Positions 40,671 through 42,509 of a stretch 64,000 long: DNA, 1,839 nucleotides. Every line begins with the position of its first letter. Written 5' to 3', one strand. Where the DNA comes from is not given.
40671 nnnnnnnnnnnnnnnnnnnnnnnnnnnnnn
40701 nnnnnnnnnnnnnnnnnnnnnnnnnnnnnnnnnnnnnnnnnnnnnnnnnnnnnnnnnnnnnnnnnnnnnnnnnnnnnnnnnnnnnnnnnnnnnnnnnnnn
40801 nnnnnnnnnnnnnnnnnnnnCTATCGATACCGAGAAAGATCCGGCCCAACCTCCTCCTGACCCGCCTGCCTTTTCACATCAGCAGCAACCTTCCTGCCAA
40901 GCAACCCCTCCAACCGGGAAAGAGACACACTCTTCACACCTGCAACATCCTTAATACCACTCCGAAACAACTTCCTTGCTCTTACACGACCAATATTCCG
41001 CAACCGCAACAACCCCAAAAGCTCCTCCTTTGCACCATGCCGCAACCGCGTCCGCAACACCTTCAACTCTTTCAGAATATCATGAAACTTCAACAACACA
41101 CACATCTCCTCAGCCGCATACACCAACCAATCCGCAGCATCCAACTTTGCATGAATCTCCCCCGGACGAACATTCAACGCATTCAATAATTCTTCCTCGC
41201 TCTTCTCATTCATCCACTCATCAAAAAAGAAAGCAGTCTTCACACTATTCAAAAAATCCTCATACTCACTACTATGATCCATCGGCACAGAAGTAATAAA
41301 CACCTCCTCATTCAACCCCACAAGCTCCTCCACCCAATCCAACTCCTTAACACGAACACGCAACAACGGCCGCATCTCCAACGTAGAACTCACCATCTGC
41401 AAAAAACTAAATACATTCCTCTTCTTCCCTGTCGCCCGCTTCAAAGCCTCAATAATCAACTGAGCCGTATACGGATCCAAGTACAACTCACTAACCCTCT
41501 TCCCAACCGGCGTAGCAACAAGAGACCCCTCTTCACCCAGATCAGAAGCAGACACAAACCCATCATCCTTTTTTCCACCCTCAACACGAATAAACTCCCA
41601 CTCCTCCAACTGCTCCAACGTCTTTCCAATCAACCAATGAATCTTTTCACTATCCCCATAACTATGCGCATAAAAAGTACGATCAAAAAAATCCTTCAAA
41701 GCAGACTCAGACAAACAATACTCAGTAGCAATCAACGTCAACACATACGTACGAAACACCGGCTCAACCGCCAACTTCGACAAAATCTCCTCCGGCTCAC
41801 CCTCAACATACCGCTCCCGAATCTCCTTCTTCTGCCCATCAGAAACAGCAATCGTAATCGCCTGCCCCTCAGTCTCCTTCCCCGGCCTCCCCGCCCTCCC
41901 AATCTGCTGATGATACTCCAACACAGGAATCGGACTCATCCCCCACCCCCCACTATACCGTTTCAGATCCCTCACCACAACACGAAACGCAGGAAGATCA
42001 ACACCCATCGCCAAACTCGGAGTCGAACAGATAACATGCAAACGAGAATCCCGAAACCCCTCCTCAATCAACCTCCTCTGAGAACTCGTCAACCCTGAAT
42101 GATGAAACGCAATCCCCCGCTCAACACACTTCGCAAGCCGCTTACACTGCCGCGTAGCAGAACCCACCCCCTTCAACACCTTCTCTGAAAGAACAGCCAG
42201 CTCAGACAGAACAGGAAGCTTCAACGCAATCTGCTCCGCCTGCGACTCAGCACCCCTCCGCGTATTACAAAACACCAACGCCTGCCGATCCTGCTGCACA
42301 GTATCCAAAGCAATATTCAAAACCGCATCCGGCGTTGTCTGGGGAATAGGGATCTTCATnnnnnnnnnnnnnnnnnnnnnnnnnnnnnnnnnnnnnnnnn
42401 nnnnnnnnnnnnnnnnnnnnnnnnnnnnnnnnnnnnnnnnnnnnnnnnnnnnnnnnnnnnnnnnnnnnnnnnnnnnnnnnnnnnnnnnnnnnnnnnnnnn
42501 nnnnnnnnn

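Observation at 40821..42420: Hel308-type helicase encoded without its N-terminal RecA1 ATPase domain, with its own promoter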

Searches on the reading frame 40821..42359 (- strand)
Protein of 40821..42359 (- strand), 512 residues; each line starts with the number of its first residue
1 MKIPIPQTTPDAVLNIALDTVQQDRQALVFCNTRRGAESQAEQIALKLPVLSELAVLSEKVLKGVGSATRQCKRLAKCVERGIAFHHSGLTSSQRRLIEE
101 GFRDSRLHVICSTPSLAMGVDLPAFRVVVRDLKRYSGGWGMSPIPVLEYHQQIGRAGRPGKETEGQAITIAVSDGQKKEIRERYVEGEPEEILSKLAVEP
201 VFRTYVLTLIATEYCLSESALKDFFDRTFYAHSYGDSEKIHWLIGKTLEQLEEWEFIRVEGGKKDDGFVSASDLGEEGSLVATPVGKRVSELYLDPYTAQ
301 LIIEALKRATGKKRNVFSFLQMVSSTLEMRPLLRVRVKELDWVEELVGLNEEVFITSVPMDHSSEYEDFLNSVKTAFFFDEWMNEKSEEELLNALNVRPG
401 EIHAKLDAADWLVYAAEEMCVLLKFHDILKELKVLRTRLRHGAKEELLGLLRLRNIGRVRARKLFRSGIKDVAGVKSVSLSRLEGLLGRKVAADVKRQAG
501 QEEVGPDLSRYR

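Call 6: search_protein_families(library=pfam, proteins=[window:40821-42359:-], max_evalue=0.01)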
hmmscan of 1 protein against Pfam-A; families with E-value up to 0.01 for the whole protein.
window:40821-42359:- (512 aa): 3 families
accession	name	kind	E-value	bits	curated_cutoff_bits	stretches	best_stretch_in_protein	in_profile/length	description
PF21280.2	Helicase_dom4_arc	-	8.6e-30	103.6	27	1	318-442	2-125/125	Archaeal helicase, domain 4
PF00271.37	Helicase_C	-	1.1e-13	51.8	23.5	1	18-160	10-110/110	Helicase conserved C-terminal domain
PF14520.12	HHH_5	-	0.00025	21.9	27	0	450-499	4-55/57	Helix-hairpin-helix domain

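Call 7: find_homologous_proteins(query=window:40821-42359:-, max_evalue=0.00001)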
Query window:40821-42359:- (512 aa): 3287 proteins with E <= 0.00001 among 8000 candidates; the best 120 are listed.
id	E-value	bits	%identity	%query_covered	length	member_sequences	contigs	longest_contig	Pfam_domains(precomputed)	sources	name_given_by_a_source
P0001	2.9e-178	612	58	98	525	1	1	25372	PF20470.5,PF00271.38,PF21280.3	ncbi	ncbi:MAG: helicase-related protein [archaeon]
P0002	2.6e-173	595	56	96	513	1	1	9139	PF00271.38,PF21280.3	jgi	jgi:helicase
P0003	1.7e-171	589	54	98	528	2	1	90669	PF00271.38,PF21280.3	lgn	-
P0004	2.6e-171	589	53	96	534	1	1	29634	PF00271.38,PF21280.3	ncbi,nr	ncbi:hypothetical protein GF367_04540 [Candidatus Woesearchaeota archaeon]|nr:hypothetical protein [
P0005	3.6e-171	588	54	98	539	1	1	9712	PF20470.5,PF00271.38,PF21280.3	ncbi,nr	ncbi:hypothetical protein D6783_05335 [Candidatus Woesearchaeota archaeon]|nr:MAG: hypothetical prot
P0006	5.4e-171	588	55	98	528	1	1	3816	PF20470.5,PF14520.13,PF00271.38,PF21280.3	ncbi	-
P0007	7.2e-171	587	55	98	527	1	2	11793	PF00271.38,PF21280.3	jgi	-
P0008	1.6e-170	586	54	98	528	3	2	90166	PF14520.13,PF00271.38,PF21280.3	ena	-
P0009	7.5e-169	581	54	97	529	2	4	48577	PF14520.13,PF00271.38,PF21280.3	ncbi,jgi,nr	ncbi:MAG: hypothetical protein KJ583_01965 [Nanoarchaeota archaeon]|nr:hypothetical protein [Nanoarc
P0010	1.3e-168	580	54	98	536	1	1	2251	PF20470.5,PF00271.38,PF21280.3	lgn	-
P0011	1.4e-168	580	53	96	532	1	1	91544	PF14520.13,PF00271.38,PF21280.3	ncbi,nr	ncbi:hypothetical protein JXA12_05665 [Candidatus Woesearchaeota archaeon]|nr:hypothetical protein [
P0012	5.3e-168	578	53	98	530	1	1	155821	PF14520.13,PF00271.38,PF21280.3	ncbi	ncbi:MAG: helicase-related protein [archaeon]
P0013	1.5e-167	576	54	98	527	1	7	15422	PF14520.13,PF00271.38,PF21280.3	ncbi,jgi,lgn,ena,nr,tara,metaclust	ncbi:hypothetical protein CMO90_04415 [Candidatus Woesearchaeota archaeon]|jgi:helicase|nr:hypotheti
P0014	1.0e-166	573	55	97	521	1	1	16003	PF00271.38,PF21280.3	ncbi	-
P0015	1.3e-166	573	53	98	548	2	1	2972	PF00271.38,PF21280.3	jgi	-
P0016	1.7e-166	573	54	96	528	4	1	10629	PF14520.13,PF00271.38,PF21280.3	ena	-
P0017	2.2e-165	569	53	99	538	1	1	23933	PF00271.38,PF21280.3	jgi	-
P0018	4.0e-165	568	53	98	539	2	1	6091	PF20470.5,PF00271.38,PF21280.3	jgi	-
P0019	8.1e-165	567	52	98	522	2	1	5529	PF20470.5,PF00271.38,PF21280.3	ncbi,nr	ncbi:hypothetical protein KY339_01105 [Candidatus Woesearchaeota archaeon]|nr:hypothetical protein [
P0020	1.3e-163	563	53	98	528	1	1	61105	PF00271.38,PF21280.3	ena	-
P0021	1.6e-163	563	52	98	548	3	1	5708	PF00271.38,PF21280.3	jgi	jgi:helicase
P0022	1.6e-163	563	51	98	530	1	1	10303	PF00271.38,PF21280.3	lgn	-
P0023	3.4e-163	562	52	96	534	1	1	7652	PF00271.38,PF21280.3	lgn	-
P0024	3.5e-163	562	52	98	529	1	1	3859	PF20470.5,PF00271.38,PF21280.3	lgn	-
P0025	4.4e-163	561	53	97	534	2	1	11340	PF14520.13,PF00271.38,PF21280.3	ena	-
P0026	7.4e-163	561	54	96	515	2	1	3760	PF14520.13,PF00271.38,PF21280.3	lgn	-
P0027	1.6e-162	560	50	98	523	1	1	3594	PF20470.5,PF14520.13,PF00271.38,PF21280.3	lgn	-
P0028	1.7e-162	560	54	98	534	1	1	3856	PF00271.38,PF21280.3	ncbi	-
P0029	3.4e-162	559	53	98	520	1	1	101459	PF20470.5,PF00271.38,PF21280.3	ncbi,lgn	-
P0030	3.6e-162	559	52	98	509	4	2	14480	PF00271.38,PF21280.3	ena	-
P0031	4.3e-162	558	54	96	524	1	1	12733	PF14520.13,PF00271.38,PF21280.3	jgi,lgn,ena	-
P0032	8.2e-162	557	52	98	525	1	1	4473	PF20470.5,PF00271.38,PF21280.3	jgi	jgi:helicase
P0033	9.9e-162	557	54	97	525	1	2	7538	PF14520.13,PF00271.38,PF21280.3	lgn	-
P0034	1.2e-161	557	53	98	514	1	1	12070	PF00271.38,PF21280.3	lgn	-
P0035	1.2e-161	557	52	98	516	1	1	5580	PF14520.13,PF00271.38,PF21280.3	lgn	-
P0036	1.2e-161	557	52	98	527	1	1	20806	PF14520.13,PF00271.38,PF21280.3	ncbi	-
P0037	1.4e-161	557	51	97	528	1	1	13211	PF14520.13,PF21999.3,PF00271.38,PF21280.3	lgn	-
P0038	1.6e-161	556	50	97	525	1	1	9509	PF20470.5,PF00271.38,PF21280.3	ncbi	-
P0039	2.0e-161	556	52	98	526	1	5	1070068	PF00271.38,PF21280.3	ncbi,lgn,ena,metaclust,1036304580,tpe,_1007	metaclust:\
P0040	2.3e-161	556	52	98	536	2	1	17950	PF20470.5,PF00271.38,PF21280.3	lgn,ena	-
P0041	4.0e-161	555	53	98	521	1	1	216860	PF00271.38,PF21280.3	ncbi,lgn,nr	ncbi:hypothetical protein JXB02_00305 [Candidatus Woesearchaeota archaeon]|nr:hypothetical protein [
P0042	4.2e-161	555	49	99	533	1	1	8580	PF00271.38,PF21280.3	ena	-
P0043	4.8e-161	555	52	98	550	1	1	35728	PF20470.5,PF00271.38,PF21280.3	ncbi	-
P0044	5.0e-161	555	53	98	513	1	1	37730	PF00271.38,PF21280.3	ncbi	-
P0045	9.5e-161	554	53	97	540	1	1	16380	PF14520.13,PF00271.38,PF21280.3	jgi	-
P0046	2.1e-160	553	52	98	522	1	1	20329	PF00271.38,PF21280.3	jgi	jgi:helicase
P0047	2.3e-160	553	52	98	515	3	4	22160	PF00271.38,PF21280.3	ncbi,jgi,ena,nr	ncbi:hypothetical protein HOD20_03895 [archaeon]|jgi:helicase|nr:hypothetical protein [archaeon] MBT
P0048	2.6e-160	552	52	98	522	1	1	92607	PF00271.38,PF21280.3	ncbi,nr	ncbi:hypothetical protein KY360_02840 [Candidatus Woesearchaeota archaeon]|nr:hypothetical protein [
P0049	2.8e-160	552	53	98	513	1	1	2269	PF00271.38,PF21280.3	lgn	-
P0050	3.1e-160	552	52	98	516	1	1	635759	PF00271.38,PF21280.3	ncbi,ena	-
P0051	4.6e-160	552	50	98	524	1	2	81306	PF00271.38,PF21280.3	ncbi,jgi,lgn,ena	-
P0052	5.1e-160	551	53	97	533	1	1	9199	PF14520.13,PF00271.38,PF21280.3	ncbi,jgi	-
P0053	5.3e-160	551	51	98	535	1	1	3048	PF00271.38,PF21280.3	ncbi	-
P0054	8.7e-160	551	51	98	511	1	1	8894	PF20470.5,PF14520.13,PF00271.38,PF21280.3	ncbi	-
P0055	9.5e-160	551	51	98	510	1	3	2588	PF20470.5,PF00271.38,PF21280.3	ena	-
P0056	9.6e-160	550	52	98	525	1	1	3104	PF14520.13,PF00271.38,PF21280.3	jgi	jgi:helicase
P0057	1.1e-159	550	52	96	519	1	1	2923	PF00271.38,PF21280.3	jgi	-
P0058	1.2e-159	550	52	98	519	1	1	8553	PF20470.5,PF00271.38,PF21280.3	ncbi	-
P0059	1.2e-159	550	53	96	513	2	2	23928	PF00271.38,PF21280.3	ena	-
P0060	1.2e-159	550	54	97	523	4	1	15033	PF00271.38,PF21280.3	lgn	-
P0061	1.4e-159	550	51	98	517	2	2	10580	PF00271.38,PF21280.3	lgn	-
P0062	1.4e-159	550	52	99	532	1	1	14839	PF14520.13,PF00271.38,PF21280.3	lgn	-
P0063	1.7e-159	550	52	96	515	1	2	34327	PF00271.38,PF21280.3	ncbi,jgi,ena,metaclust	metaclust:\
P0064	1.9e-159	550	52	98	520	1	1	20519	PF14520.13,PF00271.38,PF21280.3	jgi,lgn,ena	jgi:helicase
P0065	2.1e-159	549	53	97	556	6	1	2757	PF00271.38,PF21280.3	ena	-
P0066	2.1e-159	549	51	97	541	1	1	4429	PF20470.5,PF14520.13,PF00271.38,PF21280.3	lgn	-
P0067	2.3e-159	549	51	98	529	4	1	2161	PF00271.38,PF21280.3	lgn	-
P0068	2.4e-159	549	53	97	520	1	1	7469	PF20470.5,PF00271.38,PF21280.3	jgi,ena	-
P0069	2.6e-159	549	52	98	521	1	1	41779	PF20470.5,PF00271.38,PF21280.3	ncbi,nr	ncbi:hypothetical protein GOV07_01705 [Candidatus Woesearchaeota archaeon]|nr:hypothetical protein [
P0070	3.1e-159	549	51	97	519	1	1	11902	PF20470.5,PF00271.38,PF21280.3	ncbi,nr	ncbi:hypothetical protein HY637_02575 [Candidatus Woesearchaeota archaeon]|nr:hypothetical protein [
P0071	3.7e-159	549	50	97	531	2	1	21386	PF20470.5,PF14520.13,PF00271.38,PF21280.3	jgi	jgi:helicase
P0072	3.9e-159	548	52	98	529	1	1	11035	PF20470.5,PF00271.38,PF21280.3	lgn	-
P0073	3.9e-159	548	51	98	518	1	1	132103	PF20470.5,PF00271.38,PF21280.3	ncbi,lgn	-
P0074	4.4e-159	548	51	99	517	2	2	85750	PF20470.5,PF00271.38,PF21280.3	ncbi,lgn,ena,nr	ncbi:MAG TPA: helicase-related protein [Candidatus Nanoarchaeia archaeon]|nr:helicase-related protei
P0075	4.8e-159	548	50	98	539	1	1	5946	PF20470.5,PF00271.38,PF21280.3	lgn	-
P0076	4.8e-159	548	50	97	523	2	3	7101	PF20470.5,PF00271.38,PF21280.3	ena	-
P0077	4.9e-159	548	51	98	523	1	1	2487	PF20470.5,PF00271.38,PF21280.3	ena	-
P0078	5.9e-159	548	52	96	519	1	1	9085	PF00271.38,PF21280.3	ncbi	-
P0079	6.4e-159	548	52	98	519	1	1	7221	PF14520.13,PF00271.38,PF21280.3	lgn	-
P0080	8.1e-159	547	52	97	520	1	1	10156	PF00271.38,PF21280.3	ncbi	-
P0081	8.1e-159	547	55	90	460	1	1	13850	PF20470.5,PF00271.38,PF21280.3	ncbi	ncbi:MAG: helicase-related protein, partial [archaeon]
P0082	8.8e-159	547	52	98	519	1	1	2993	PF20470.5,PF00271.38,PF21280.3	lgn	-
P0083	8.9e-159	547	51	98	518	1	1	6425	PF00271.38,PF21280.3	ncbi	-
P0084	8.9e-159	547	50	98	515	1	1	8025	PF20470.5,PF00271.38,PF21280.3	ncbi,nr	ncbi:hypothetical protein GOV09_04915 [Candidatus Woesearchaeota archaeon]|nr:hypothetical protein [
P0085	9.9e-159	547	52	97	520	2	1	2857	PF00271.38,PF21280.3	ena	-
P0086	1.0e-158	547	52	98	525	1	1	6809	PF14520.13,PF00271.38,PF21280.3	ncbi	-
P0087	1.1e-158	547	51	98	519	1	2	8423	PF00271.38,PF21280.3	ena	-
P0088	1.2e-158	547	50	98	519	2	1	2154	PF20470.5,PF00271.38,PF21280.3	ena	-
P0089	1.3e-158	547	52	98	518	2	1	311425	PF00271.38,PF21280.3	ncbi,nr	ncbi:hypothetical protein HYX02_06305 [Candidatus Woesearchaeota archaeon]|nr:hypothetical protein [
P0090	1.8e-158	546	51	99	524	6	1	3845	PF20470.5,PF00271.38,PF21280.3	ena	-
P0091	1.9e-158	546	52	97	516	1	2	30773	PF00271.38,PF21280.3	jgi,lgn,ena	jgi:helicase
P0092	1.9e-158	546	51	98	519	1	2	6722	PF00271.38,PF21280.3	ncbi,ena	-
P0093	2.1e-158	546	50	97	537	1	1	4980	PF14520.13,PF00271.38,PF21280.3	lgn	-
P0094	2.5e-158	546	51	98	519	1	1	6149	PF00271.38,PF21280.3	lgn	-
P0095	2.6e-158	546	49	97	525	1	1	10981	PF14520.13,PF00271.38,PF21280.3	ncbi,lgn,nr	ncbi:MAG: hypothetical protein KKF44_07785 [Nanoarchaeota archaeon]|nr:hypothetical protein [Nanoarc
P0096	2.9e-158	546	53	97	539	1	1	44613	PF14520.13,PF00271.38,PF21280.3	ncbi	-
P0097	3.1e-158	546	52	98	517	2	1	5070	PF00271.38,PF21280.3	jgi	-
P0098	3.2e-158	545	52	98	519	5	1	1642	PF20470.5,PF14520.13,PF00271.38,PF21280.3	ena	-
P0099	3.3e-158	545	51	97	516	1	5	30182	PF14520.13,PF00271.38,PF21280.3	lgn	-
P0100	3.4e-158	545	51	98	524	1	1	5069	PF20470.5,PF00271.38,PF21280.3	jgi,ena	-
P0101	4.0e-158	545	52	98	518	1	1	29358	PF00271.38,PF21280.3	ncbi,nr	ncbi:hypothetical protein KY331_01215 [Candidatus Woesearchaeota archaeon]|nr:hypothetical protein [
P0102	4.3e-158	545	51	96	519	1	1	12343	PF00271.38,PF21280.3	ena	-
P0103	4.6e-158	545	51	98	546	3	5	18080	PF20470.5,PF00271.38,PF21280.3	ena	-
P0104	4.8e-158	545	51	97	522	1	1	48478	PF20470.5,PF00271.38,PF21280.3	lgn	-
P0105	5.0e-158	545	51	98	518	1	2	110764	PF00271.38,PF21280.3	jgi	jgi:helicase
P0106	6.2e-158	545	52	96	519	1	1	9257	PF00271.38,PF21280.3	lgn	-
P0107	7.8e-158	544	53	97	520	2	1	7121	PF00271.38,PF21280.3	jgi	-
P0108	1.1e-157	544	52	97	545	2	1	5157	PF10391.16,PF14520.13,PF00271.38,PF21280.3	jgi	-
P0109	1.1e-157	544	51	96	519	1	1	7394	PF00271.38,PF21280.3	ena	-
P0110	1.1e-157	544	50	98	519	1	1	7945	PF20470.5,PF00271.38,PF21280.3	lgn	-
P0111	1.5e-157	543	49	98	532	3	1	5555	PF20470.5,PF14520.13,PF00271.38,PF21280.3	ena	-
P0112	1.6e-157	543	51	98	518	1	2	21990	PF20470.5,PF14520.13,PF00271.38,PF21280.3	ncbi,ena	-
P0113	1.6e-157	543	51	98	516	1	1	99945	PF00271.38,PF21280.3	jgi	-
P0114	2.0e-157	543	52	97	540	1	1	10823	PF00271.38,PF21280.3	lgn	-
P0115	2.0e-157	543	52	98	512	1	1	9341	PF20470.5,PF14520.13,PF00271.38,PF21280.3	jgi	jgi:helicase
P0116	2.0e-157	543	51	98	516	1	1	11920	PF20470.5,PF00271.38,PF21280.3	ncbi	ncbi:helicase-related protein [Nanoarchaeota archaeon]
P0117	2.1e-157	543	52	98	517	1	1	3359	PF14520.13,PF00271.38,PF21280.3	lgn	-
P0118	2.1e-157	543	51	96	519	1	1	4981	PF00271.38,PF21280.3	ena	-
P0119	2.1e-157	543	51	98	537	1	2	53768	PF00271.38,PF21280.3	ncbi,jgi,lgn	jgi:helicase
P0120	2.2e-157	543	52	98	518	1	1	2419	PF20470.5,PF00271.38,PF21280.3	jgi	-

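Call 10: find_encoding_contigs(protein=window:40821-42359:-, flank=10000, max_places=4)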
Protein window:40821-42359:- (512 aa): no gene with exactly this product is on record in the collection.
